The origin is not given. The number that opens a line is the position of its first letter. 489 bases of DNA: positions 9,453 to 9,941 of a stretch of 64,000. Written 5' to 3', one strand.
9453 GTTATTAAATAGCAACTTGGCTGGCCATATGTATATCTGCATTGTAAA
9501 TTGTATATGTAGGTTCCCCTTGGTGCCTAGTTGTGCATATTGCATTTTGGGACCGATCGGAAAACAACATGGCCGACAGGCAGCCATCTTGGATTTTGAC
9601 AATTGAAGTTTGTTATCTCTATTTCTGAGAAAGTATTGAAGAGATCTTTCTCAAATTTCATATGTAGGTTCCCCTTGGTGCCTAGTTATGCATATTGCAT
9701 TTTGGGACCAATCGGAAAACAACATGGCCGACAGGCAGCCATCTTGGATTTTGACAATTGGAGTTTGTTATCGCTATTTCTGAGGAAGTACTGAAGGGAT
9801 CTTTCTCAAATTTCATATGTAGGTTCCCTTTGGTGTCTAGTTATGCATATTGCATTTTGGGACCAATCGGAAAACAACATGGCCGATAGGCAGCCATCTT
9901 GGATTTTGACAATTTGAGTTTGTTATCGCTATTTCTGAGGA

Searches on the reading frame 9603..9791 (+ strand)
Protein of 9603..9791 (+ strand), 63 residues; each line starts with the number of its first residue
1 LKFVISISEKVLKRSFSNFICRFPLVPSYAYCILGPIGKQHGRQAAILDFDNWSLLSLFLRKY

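Call 68: search_protein_families(library=pfam, proteins=[window:9603-9791:+], max_evalue=0.1)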
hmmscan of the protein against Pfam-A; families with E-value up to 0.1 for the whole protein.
seq(63 aa): 0 families
